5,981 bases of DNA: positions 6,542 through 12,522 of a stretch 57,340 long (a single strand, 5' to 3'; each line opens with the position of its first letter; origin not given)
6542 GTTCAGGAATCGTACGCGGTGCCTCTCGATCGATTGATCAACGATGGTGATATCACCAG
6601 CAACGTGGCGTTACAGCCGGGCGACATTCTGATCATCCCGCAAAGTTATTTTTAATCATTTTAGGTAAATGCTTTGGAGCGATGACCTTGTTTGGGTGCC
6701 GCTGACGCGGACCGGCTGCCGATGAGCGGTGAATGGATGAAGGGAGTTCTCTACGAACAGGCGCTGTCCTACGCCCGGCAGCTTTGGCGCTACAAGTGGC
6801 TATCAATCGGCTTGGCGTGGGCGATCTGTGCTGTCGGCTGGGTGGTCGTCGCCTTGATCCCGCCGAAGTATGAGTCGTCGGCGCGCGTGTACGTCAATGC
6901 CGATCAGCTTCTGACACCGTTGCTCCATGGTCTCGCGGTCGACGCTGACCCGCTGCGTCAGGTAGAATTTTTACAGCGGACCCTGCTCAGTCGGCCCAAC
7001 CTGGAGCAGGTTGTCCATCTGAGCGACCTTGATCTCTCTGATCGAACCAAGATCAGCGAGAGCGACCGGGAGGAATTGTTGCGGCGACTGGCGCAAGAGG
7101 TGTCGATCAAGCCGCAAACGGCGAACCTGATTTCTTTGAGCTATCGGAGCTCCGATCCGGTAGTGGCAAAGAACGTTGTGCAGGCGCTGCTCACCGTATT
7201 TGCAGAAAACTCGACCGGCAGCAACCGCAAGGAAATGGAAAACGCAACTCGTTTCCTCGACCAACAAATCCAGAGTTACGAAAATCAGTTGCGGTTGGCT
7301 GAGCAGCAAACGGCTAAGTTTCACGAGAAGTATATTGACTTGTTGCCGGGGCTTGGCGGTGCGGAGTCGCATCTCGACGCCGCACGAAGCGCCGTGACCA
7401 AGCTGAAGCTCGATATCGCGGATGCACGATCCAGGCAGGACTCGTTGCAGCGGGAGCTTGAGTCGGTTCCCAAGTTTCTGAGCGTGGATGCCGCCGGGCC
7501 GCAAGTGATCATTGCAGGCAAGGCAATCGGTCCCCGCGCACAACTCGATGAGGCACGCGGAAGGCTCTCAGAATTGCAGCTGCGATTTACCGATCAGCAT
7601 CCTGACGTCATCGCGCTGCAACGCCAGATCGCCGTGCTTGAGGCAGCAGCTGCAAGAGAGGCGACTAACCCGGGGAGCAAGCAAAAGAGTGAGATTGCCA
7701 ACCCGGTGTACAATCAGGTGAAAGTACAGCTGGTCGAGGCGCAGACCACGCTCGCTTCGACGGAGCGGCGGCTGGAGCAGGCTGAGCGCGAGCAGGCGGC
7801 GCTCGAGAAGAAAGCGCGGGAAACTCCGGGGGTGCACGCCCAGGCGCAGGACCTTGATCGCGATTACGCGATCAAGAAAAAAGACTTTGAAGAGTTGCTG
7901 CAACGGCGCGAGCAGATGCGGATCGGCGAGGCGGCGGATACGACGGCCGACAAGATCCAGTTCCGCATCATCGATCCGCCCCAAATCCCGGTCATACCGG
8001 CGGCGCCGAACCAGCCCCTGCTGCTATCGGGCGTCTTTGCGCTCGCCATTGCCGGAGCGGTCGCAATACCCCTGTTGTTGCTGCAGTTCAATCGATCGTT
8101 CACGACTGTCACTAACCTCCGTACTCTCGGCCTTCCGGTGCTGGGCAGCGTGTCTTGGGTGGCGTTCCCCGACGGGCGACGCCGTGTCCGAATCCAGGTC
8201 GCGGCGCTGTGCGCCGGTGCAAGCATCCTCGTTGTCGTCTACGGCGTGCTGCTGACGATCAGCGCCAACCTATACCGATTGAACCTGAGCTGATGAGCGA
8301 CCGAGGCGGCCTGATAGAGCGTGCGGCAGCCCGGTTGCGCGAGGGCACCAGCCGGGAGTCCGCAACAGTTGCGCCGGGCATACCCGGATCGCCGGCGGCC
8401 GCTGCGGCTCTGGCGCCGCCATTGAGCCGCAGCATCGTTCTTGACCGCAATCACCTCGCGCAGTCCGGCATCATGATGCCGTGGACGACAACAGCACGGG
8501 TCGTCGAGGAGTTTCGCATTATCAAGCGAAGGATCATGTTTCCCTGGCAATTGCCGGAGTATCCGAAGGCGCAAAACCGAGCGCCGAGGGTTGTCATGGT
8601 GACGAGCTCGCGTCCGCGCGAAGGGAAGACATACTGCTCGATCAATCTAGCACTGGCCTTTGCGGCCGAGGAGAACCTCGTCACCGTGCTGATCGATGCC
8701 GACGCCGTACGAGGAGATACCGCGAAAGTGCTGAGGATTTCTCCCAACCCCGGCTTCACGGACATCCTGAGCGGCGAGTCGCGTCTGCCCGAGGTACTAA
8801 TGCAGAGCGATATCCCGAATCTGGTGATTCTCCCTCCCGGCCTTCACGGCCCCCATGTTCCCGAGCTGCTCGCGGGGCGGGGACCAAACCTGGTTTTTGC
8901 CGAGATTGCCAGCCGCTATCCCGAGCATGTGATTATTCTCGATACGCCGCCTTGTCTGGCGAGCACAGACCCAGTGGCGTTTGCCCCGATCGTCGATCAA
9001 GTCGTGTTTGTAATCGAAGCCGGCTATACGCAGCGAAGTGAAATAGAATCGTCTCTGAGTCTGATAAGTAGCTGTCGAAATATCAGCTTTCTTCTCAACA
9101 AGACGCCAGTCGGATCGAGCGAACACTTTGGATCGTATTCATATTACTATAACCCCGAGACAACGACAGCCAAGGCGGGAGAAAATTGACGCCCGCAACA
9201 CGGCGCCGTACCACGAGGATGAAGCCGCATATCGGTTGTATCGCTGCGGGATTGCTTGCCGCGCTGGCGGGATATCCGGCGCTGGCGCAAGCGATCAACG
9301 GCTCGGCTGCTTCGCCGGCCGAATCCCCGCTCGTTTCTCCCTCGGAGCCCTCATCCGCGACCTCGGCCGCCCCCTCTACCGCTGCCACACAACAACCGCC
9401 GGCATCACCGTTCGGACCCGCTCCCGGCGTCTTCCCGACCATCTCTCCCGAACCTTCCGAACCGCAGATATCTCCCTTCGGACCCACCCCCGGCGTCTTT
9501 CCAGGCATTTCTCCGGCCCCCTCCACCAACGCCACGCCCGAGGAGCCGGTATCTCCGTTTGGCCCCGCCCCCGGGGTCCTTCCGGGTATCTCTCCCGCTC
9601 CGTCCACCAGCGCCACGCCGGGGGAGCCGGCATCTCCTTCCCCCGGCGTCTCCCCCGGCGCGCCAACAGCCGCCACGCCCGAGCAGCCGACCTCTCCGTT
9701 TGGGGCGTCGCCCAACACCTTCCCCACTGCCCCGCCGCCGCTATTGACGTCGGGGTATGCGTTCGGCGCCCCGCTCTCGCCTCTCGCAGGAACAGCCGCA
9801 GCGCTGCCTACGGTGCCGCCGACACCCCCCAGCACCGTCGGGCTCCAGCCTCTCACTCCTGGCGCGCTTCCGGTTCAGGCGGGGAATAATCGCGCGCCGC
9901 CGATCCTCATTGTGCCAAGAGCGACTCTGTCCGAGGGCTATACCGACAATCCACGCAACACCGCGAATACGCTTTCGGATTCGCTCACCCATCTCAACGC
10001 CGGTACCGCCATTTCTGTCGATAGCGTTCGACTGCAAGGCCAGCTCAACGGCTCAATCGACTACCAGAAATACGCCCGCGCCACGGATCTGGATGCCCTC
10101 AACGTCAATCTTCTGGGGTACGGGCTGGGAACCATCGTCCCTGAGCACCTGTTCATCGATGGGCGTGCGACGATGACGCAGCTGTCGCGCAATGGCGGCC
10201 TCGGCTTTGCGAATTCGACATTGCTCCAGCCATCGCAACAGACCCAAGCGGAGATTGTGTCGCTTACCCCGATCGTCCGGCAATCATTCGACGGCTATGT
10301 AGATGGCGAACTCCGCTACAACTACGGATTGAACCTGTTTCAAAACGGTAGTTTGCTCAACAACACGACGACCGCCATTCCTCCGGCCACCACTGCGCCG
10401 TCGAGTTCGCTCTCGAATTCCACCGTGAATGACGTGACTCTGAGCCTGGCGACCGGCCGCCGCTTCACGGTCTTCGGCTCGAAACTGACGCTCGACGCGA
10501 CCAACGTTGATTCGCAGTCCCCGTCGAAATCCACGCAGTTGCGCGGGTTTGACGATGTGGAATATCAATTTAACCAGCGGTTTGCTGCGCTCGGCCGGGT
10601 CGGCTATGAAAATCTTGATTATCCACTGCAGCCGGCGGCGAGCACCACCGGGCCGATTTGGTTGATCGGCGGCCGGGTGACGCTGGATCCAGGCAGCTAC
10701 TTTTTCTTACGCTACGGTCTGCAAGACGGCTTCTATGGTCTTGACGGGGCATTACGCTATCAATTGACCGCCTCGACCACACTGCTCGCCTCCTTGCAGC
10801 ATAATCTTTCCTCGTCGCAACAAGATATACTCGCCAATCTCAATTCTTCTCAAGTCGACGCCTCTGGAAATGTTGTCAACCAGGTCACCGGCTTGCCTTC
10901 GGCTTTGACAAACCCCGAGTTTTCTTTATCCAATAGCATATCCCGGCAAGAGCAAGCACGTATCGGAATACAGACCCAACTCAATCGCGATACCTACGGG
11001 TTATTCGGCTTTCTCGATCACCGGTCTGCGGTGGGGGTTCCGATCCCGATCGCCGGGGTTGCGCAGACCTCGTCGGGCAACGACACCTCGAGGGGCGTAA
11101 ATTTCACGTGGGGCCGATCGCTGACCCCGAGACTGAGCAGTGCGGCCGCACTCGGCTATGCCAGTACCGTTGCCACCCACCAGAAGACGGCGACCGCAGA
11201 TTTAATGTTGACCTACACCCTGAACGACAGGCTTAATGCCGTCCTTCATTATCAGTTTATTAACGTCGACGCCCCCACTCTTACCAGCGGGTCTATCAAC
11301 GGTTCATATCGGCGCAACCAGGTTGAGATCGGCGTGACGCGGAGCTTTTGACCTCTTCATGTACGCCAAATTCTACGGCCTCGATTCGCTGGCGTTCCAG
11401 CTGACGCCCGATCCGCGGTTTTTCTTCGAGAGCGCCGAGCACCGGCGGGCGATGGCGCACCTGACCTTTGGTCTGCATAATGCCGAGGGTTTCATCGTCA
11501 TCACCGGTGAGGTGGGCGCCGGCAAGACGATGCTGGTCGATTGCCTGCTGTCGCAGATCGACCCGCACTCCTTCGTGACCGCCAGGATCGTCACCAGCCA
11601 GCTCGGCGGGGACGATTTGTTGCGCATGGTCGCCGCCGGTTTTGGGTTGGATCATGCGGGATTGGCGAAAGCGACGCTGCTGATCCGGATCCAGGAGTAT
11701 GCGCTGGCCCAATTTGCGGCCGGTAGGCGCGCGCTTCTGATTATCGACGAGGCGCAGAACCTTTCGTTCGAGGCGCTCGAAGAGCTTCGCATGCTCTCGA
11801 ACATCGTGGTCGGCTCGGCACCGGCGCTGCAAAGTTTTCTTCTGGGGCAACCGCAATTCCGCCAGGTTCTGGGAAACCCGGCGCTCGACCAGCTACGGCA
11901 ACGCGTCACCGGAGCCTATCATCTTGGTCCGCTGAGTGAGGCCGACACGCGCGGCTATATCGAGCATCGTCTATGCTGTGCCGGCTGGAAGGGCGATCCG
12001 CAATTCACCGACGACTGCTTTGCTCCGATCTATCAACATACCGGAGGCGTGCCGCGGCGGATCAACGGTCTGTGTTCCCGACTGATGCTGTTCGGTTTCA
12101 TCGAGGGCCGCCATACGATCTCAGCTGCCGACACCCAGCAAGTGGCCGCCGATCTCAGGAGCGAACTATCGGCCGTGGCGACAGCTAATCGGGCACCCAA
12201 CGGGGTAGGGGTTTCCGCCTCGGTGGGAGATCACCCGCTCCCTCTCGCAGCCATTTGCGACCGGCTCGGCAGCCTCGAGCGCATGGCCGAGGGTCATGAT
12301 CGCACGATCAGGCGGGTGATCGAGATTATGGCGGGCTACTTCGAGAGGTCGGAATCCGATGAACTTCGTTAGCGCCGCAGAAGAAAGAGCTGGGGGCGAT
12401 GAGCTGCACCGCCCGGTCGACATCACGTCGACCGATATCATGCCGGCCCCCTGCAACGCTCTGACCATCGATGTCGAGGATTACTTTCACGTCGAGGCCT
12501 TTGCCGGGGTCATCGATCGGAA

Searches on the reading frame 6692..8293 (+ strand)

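Call 61: search_protein_families(library=pfam, proteins=[window:6692-8293:+], max_evalue=0.001)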
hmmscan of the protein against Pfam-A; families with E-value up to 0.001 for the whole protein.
window:6692-8293:+ (533 aa): 1 family
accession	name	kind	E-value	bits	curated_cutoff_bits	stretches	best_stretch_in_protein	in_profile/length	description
PF02706.20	Wzz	-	4e-08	33.9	25.5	1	28-108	9-88/91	Chain length determinant protein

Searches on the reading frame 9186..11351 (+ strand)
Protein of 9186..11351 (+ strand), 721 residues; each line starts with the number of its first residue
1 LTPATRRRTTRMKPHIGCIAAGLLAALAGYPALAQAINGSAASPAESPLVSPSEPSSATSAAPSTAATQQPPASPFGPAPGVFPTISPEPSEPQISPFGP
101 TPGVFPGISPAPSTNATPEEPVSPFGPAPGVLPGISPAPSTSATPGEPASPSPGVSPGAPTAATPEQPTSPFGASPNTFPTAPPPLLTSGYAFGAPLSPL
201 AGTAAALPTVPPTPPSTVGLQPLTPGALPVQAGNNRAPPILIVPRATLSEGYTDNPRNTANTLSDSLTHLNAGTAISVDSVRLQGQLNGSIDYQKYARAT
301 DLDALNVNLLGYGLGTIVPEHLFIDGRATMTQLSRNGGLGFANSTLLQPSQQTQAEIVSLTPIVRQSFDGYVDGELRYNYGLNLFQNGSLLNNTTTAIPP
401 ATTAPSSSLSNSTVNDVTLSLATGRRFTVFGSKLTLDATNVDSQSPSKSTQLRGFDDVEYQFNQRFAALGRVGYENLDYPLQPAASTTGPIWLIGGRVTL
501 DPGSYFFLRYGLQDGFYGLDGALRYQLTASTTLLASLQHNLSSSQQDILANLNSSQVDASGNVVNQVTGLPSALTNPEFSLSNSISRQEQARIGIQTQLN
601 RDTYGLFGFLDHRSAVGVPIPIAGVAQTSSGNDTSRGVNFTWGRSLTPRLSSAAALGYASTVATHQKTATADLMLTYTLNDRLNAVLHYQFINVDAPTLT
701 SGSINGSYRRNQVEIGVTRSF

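Call 61: search_protein_families(library=pfam, proteins=[window:9186-11351:+], max_evalue=0.001)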
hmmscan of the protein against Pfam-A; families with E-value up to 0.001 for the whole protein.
window:9186-11351:+ (721 aa): 1 family
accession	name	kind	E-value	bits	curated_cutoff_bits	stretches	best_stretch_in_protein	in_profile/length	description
PF10082.15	BBP2_2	-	1.9e-05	24.1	23.7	0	241-309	14-82/378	Putative beta-barrel porin 2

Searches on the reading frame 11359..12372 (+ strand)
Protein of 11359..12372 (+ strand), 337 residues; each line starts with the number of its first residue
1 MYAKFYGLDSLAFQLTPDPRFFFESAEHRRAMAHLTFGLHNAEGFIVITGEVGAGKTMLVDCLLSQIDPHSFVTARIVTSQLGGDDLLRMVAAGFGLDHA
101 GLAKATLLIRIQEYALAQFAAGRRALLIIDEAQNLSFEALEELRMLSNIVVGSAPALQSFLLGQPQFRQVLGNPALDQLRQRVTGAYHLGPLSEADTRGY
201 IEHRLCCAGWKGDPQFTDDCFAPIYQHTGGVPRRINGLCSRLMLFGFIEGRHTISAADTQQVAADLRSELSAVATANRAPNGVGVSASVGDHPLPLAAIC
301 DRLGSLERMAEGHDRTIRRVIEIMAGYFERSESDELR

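Call 61: search_protein_families(library=pfam, proteins=[window:11359-12372:+], max_evalue=0.001)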
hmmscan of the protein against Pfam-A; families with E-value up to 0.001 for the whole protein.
window:11359-12372:+ (337 aa): 4 families
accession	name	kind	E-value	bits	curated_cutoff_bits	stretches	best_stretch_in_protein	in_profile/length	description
PF13401.12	AAA_22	-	4e-26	92.3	27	1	42-171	4-130/130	AAA domain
PF13191.12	AAA_16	-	1e-06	29.8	32.6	1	42-148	23-157/167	AAA ATPase domain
PF25201.1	nSTAND6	-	0.00067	20.1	27.7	0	43-135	18-113/148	Novel STAND NTPase 6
PF01078.27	Mg_chelatase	-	0.00099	19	20.3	0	28-145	11-128/207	Magnesium chelatase, subunit ChlI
